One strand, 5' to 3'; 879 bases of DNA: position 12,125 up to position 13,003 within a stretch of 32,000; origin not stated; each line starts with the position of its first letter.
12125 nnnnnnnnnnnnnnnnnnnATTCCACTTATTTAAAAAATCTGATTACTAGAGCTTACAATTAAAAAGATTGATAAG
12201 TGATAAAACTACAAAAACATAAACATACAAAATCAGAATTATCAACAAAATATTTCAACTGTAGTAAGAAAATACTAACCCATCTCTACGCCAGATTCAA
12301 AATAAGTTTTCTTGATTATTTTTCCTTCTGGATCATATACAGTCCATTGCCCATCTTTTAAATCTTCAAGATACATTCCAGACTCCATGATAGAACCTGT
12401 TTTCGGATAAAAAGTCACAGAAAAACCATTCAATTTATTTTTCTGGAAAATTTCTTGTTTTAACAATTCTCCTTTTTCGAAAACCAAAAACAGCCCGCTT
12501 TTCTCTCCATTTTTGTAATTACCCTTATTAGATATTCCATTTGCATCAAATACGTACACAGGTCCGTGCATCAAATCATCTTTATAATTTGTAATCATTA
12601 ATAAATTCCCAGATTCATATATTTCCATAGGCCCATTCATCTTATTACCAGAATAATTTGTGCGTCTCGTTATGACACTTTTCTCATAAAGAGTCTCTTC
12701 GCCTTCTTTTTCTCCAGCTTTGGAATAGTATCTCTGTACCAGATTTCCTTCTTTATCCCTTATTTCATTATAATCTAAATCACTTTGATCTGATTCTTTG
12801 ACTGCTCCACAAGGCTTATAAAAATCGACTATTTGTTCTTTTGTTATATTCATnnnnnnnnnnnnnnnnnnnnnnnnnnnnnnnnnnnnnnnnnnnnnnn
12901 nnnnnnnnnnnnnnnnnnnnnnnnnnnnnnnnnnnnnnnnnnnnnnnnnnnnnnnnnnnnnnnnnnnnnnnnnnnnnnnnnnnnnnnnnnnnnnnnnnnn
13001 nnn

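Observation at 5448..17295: Orphan VgrG island built as two convergent 'LRR protein -> vgrG' modules in an endosymbiont-like genome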

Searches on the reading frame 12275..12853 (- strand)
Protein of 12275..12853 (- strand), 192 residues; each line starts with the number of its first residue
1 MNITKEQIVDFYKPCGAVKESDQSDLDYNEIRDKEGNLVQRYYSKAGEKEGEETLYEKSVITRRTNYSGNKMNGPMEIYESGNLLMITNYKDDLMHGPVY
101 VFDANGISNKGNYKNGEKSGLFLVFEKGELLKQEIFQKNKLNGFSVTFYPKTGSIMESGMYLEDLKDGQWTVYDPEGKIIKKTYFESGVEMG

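Call 5: search_protein_families(library=pfam, proteins=[window:12275-12853:-], max_evalue=0.01)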
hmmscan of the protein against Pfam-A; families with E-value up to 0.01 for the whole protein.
window:12275-12853:- (192 aa): 1 family
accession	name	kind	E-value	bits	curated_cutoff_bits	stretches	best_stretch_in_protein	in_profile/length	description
PF07661.19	MORN_2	-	9.3e-06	25.7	29.6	0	166-186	1-21/22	MORN repeat variant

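Call 6: search_protein_families(library=ncbifam, proteins=[window:12275-12853:-], max_evalue=0.01)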
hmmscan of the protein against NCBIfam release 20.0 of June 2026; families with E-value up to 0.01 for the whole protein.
window:12275-12853:- (192 aa): 1 family
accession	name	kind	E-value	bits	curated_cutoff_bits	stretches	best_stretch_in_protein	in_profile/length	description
NF033566.1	adhes_LIC20035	equivalog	8.5e-12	44.6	250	1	4-183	74-258/434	LIC20035 family adhesin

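Call 68: search_solved_structures(query=window:12275-12853:-, max_evalue=1)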
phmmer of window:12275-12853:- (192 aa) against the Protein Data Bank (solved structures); distinct sequences matched with E-value up to 1: 5.
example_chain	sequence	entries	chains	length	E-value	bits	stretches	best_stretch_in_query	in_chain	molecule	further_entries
1h3i_A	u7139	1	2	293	0.0012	21.7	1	36-121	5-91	HISTONE H3 LYSINE 4 SPECIFIC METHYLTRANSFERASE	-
1mt6_A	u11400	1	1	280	0.0024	20.7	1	50-121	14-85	SET9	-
1n6c_A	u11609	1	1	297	0.006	19.4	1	56-121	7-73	SET domain-containing protein 7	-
1muf_A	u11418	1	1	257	0.013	18.3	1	66-122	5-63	SET9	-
7jrj_F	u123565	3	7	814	0.35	13.6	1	88-173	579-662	Flagellar radial spoke protein 1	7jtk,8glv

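Call 69: search_protein_families(library=padloc, proteins=[window:12275-12853:-], max_evalue=0.01)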
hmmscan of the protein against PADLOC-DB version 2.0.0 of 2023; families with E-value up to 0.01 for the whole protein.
window:12275-12853:- (192 aa): 0 families
